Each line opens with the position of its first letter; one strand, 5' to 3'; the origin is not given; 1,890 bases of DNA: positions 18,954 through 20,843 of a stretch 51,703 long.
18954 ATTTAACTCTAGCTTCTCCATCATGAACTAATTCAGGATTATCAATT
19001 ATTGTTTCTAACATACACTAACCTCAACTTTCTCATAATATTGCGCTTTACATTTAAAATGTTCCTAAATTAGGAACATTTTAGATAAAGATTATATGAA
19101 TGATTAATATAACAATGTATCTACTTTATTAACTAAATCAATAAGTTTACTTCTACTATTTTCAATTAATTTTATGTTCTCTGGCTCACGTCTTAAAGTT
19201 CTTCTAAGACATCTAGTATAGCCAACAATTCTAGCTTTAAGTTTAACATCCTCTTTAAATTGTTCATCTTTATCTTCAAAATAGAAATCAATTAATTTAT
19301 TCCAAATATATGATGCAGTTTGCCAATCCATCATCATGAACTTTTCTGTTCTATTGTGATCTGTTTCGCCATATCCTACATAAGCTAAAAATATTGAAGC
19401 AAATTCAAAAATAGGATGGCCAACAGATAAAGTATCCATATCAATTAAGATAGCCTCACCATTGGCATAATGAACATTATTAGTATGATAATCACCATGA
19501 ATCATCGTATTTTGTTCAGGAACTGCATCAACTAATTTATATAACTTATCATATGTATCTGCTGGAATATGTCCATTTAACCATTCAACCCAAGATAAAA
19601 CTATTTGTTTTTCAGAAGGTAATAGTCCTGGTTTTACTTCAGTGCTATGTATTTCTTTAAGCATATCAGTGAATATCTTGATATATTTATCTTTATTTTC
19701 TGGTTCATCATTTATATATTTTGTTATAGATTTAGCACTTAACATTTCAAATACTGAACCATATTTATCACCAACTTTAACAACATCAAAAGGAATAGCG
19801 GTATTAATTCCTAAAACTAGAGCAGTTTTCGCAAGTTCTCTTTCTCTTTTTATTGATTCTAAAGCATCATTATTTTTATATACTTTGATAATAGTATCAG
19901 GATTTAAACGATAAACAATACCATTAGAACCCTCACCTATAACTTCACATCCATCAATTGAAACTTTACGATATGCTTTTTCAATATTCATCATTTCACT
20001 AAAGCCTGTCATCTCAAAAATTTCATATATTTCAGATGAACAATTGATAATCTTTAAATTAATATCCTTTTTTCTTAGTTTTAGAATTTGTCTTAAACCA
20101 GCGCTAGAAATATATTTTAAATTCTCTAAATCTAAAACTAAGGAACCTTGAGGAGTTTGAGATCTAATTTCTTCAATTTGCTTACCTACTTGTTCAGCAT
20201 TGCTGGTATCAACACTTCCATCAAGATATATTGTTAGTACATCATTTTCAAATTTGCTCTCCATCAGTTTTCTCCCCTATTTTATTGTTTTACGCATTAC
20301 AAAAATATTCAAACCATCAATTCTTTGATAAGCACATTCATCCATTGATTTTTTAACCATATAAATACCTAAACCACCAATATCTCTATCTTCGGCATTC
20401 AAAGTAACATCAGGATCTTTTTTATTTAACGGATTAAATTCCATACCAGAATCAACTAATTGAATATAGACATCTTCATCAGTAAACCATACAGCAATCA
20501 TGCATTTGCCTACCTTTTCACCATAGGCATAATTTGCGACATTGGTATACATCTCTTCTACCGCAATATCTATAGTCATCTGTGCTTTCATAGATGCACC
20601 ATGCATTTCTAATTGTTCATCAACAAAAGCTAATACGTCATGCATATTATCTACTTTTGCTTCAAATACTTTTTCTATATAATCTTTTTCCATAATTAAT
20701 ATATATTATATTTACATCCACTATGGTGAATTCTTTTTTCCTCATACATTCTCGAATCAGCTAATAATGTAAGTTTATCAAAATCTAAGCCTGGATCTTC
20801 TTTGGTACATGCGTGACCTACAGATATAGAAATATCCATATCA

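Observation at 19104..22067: Partner-switching module without a sigma factor, wrapped around a membrane GGDEF cyclase and including a STAS::kinase-like fusion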

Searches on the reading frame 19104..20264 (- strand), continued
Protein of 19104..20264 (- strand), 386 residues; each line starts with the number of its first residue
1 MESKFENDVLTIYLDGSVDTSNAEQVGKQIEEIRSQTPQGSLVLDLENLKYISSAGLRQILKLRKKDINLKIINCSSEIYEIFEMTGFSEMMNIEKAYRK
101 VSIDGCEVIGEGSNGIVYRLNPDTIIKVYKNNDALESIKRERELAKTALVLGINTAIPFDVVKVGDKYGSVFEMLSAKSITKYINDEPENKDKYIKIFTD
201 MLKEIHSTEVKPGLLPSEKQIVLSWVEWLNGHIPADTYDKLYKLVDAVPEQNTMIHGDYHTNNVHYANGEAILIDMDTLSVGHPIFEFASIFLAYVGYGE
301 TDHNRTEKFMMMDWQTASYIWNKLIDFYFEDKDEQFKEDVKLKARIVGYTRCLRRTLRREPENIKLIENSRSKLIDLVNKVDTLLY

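Call 60: search_solved_structures(query=A1, max_evalue=0.01, show_alignments=0)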
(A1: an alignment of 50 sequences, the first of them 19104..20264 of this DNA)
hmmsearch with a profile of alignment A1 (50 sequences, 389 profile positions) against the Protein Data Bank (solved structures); distinct sequences matched with E-value up to 0.01: 26.
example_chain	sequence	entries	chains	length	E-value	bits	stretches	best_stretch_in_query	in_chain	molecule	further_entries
4hyl_A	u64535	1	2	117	6e-14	55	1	3-92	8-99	Stage II sporulation protein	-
1th8_B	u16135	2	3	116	3.7e-13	52.4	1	3-95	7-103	Anti-sigma F factor antagonist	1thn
1auz_A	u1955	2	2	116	2.6e-12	49.6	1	3-96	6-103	SPOIIAA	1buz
1tid_B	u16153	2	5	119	4.7e-12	48.8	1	3-95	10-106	Anti-sigma F factor antagonist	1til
1sbo_A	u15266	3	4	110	1.4e-11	47.2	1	5-96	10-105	Putative anti-sigma factor antagonist TM1442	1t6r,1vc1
6m36_B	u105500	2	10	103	2.8e-08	36.3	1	2-96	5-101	Anti-sigma-B factor antagonist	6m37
3w0m_A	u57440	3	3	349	8.1e-06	28.3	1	221-293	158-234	Hygromycin-B 4-O-kinase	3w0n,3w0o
3w0r_A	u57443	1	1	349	2.6e-05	26.6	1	221-293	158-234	Hygromycin-B 4-O-kinase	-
8ih8_A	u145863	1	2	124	4.8e-05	25.7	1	6-67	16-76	Anti-sigma-F factor antagonist RsfB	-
8jbi_D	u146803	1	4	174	0.00031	23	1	95-132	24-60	Secreted effector kinase SteC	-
3w0s_A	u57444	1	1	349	0.00031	23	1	221-293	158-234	Hygromycin-B 4-O-kinase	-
3w0q_A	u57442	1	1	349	0.00031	23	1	221-293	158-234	Hygromycin-B 4-O-kinase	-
3tyk_A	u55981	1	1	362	0.00033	23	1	221-293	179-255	Hygromycin-B 4-O-kinase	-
1h4y_A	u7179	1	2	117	0.00038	22.7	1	5-88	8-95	ANTI-SIGMA F FACTOR ANTAGONIST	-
3w0p_A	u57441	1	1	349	0.00039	22.7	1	221-293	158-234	Hygromycin-B 4-O-kinase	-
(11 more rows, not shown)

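Call 65: search_protein_families(library=pfam, proteins=[L015:5097-6005:+, L007:601-2346:+, L087:150-620:+, L016:5280-6002:+, L037:4914-5426:+], max_evalue=0.001)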
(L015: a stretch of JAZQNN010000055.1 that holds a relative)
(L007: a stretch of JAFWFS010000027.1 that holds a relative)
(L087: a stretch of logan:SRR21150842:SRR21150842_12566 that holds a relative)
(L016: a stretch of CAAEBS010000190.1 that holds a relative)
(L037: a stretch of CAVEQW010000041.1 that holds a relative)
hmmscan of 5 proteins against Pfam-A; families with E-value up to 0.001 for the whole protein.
L015:5097-6005:+ (302 aa): 3 families
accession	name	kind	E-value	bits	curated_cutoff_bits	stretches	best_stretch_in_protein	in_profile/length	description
PF13328.12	HD_4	-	1.3e-21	77.4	27.2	1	112-235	1-127/156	HD domain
PF01740.26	STAS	-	4.9e-08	33.1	22.6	1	7-100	6-102/106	STAS domain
PF13466.11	STAS_2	-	3e-05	24.5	29.2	1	18-91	5-79/80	STAS domain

L007:601-2346:+ (581 aa): 2 families
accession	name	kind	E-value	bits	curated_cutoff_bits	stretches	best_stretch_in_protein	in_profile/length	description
PF01554.23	MatE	-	5e-37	127.5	24.9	2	19-177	3-160/161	MatE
PF13581.12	HATPase_c_2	-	1.4e-09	38.5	27.4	1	462-579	5-125/127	Histidine kinase-like ATPase domain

L087:150-620:+ (156 aa): 0 families

L016:5280-6002:+ (240 aa): 2 families
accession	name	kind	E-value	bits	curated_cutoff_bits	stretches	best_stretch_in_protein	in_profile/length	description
PF13328.12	HD_4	-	1.5e-17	64.2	27.2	1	54-191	2-149/156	HD domain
PF01966.28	HD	-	0.00032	21.4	22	1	76-131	4-66/116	HD domain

L037:4914-5426:+ (170 aa): 2 families
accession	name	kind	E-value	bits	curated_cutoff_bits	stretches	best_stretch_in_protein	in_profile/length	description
PF01740.26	STAS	-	5.7e-15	55.4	22.6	1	77-169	4-99/106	STAS domain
PF13466.11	STAS_2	-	3.8e-12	46.6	29.2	1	86-163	1-79/80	STAS domain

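Call 73: search_protein_families(library=pfam, alignment_id=A2, max_evalue=0.0001)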
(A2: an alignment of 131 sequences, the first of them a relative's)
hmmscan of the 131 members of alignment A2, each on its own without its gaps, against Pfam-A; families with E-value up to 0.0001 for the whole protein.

A. member 1, L007:2421-3215:+ (264 aa): 1 family
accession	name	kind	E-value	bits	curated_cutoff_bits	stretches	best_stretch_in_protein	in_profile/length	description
PF00924.24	MS_channel_2nd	-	6.3e-08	33.1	20.2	1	105-164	1-60/68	Mechanosensitive ion channel, beta-domain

B. families by the number of members that match (of 131 scanned): 160 families (the first 25 are shown)
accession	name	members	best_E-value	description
PF00330.25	Aconitase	3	3.9e-101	Aconitase family (aconitate hydratase)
PF00375.23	SDF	3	5.5e-74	Sodium:dicarboxylate symporter family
PF01136.24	Peptidase_U32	3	3.6e-70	Peptidase family U32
PF00860.26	Xan_ur_permease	3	9.3e-34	Permease family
PF00561.26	Abhydrolase_1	3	1.2e-19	alpha/beta hydrolase fold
PF12392.13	DUF3656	3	8.4e-19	Collagenase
PF01478.23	Peptidase_A24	3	9.3e-15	Type IV leader peptidase family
PF01442.23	Apolipoprotein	3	9.6e-15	Apolipoprotein A1/A4/E domain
PF07464.16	ApoLp-III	3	4.9e-06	Apolipophorin-III precursor (apoLp-III)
PF09848.15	SLFN-g3_helicase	2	1.9e-95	Schlafen group 3, DNA/RNA helicase domain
PF00933.27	Glyco_hydro_3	2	2.3e-93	Glycosyl hydrolase family 3 N terminal domain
PF01915.27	Glyco_hydro_3_C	2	3.4e-46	Glycosyl hydrolase family 3 C-terminal domain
PF00005.33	ABC_tran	2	8.4e-33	ABC transporter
PF02698.23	DUF218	2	2.2e-29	DUF218 domain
PF00551.24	Formyl_trans_N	2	4.7e-15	Formyl transferase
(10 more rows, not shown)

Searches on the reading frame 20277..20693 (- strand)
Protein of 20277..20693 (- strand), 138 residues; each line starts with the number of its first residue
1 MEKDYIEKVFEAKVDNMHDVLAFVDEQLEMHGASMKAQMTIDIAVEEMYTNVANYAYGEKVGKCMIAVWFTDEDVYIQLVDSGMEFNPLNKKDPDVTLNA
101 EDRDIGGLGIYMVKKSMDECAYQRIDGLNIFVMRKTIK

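Call 3: search_protein_families(library=pfam, proteins=[window:20277-20693:-], max_evalue=0.01)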
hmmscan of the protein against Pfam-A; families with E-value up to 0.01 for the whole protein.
window:20277-20693:- (138 aa): 1 family
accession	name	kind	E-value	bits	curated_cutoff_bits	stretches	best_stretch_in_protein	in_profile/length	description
PF13581.12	HATPase_c_2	-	1.4e-21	77.2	27.4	1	10-135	1-127/127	Histidine kinase-like ATPase domain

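Call 4: search_protein_families(library=ncbifam, proteins=[window:20277-20693:-], max_evalue=0.01)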
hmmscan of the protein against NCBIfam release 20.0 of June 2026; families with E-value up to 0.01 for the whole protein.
window:20277-20693:- (138 aa): 4 families
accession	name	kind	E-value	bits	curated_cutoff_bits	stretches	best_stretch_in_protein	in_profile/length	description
NF003144.0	PRK04069.1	equivalog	8.5e-11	41.5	145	1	32-135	34-141/161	anti-sigma B factor RsbW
TIGR01924.1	rsbW_low_gc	equivalog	1.6e-08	34.1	155.05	1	29-137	31-143/159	anti-sigma B factor RsbW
TIGR01925.2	spIIAB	equivalog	3.6e-05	23.7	135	1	33-121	30-119/137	anti-sigma F factor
NF041045.1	RsbA_anti_sig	subfamily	9e-05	21.9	210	1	13-123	187-289/303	anti-sigma factor RsbA family regulatory protein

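Call 13: search_solved_structures(query=window:20277-20693:-, max_evalue=0.01, show_alignments=2)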
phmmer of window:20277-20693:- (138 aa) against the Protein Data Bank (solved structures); distinct sequences matched with E-value up to 0.01: 2.
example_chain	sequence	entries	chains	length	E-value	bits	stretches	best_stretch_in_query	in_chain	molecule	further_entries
9qih_A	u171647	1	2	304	4.6e-05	26.8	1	61-126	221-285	SenB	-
6m36_A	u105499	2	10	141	0.0001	25.6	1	39-132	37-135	Serine-protein kinase RsbW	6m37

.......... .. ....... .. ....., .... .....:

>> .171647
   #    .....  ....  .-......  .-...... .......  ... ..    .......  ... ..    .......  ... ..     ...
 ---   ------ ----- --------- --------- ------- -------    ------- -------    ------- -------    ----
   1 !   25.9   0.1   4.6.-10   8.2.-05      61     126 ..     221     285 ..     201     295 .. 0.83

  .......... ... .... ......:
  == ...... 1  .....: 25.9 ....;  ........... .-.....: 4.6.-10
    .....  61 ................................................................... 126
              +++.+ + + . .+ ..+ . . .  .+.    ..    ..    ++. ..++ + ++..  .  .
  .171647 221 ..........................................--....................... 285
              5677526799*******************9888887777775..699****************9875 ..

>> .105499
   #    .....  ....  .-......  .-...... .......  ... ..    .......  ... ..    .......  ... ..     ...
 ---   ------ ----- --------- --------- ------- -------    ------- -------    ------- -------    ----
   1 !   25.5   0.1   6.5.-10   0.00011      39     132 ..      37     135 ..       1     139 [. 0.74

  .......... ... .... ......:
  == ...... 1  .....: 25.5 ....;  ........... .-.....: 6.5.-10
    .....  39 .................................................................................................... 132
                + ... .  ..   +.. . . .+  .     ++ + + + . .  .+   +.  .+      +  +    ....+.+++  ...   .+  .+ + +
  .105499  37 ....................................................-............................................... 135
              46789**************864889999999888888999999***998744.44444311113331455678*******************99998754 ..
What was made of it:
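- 20277..20693 (-): RsbW/SpoIIAB-type serine kinase (138 aa, HATPase_c_2). It starts 2 nt after the GGDEF stop codon. Pfam HATPase_c_2 1.4e-21 (call 3); PDB RsbW 6m36 (call 13).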

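Call 56: search_protein_families(library=padloc, proteins=[window:20277-20693:-], max_evalue=0.001)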
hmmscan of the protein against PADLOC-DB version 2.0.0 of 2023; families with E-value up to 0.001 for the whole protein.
window:20277-20693:- (138 aa): 0 families

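Call 68: find_homologous_proteins(query=window:20277-20693:-, max_evalue=1e-8)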
Query window:20277-20693:- (138 aa): 1288 proteins with E <= 1e-8 among 1290 candidates; the best 120 are listed.
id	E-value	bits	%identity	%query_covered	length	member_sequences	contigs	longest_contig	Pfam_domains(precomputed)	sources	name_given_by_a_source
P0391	4.8e-83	294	96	100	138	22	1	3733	PF13581.13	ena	-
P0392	7.5e-81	287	92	100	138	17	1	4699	PF13581.13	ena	-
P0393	2.6e-75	269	86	100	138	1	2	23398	PF13581.13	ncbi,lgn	-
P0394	3.4e-47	178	59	98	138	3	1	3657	PF13581.13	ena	-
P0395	9.9e-47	176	59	98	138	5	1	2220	PF13581.13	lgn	-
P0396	5.5e-46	174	59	99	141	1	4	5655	PF13581.13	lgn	-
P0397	9.6e-46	173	60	98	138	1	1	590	PF13581.13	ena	-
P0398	1.2e-45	173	59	98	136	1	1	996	PF13581.13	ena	-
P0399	5.5e-45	171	59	98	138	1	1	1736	PF13581.13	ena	-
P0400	1.1e-44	169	59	96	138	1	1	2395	PF13581.13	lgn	-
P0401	1.6e-44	169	59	96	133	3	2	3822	PF13581.13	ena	-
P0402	2.6e-44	168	60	95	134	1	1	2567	PF13581.13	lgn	-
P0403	1.0e-43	166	59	96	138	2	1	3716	PF13581.13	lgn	-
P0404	1.4e-43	166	59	98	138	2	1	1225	PF13581.13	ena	-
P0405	2.9e-43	165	58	96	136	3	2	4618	PF13581.13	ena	-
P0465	7.0e-37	144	51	100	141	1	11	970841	PF13581.13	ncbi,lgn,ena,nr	ncbi:MAG: ATP-binding protein [Ruminococcus sp.]|nr:ATP-binding protein [Ruminococcus sp.]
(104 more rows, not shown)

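Call 70: find_encoding_contigs(protein=P0465, flank=6000, max_places=1)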
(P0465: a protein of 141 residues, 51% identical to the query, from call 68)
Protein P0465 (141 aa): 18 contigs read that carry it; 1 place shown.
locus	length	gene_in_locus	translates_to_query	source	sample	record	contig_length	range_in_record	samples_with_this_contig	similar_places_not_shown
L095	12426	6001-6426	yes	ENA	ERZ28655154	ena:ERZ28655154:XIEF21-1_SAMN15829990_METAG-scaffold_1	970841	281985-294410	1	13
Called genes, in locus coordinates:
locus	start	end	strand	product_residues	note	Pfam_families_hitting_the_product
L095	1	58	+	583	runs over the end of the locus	PF10110:GPDPase_memb, PF03009:GDPD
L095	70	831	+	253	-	-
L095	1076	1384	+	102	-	PF01740:STAS, PF13466:STAS_2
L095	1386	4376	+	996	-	PF00501:AMP-binding, PF00668:Condensation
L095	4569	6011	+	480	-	PF07228:SpoIIE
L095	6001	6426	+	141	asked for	PF13581:HATPase_c_2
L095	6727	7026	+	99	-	-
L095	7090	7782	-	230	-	PF00702:Hydrolase, PF13419:HAD_2, PF13242:Hydrolase_like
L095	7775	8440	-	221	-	PF10105:DUF2344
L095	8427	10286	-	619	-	PF19864:Radical_SAM_N2, PF04055:Radical_SAM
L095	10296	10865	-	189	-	PF02163:Peptidase_M50 (weak)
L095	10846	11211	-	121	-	-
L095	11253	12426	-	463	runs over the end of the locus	PF01554:MatE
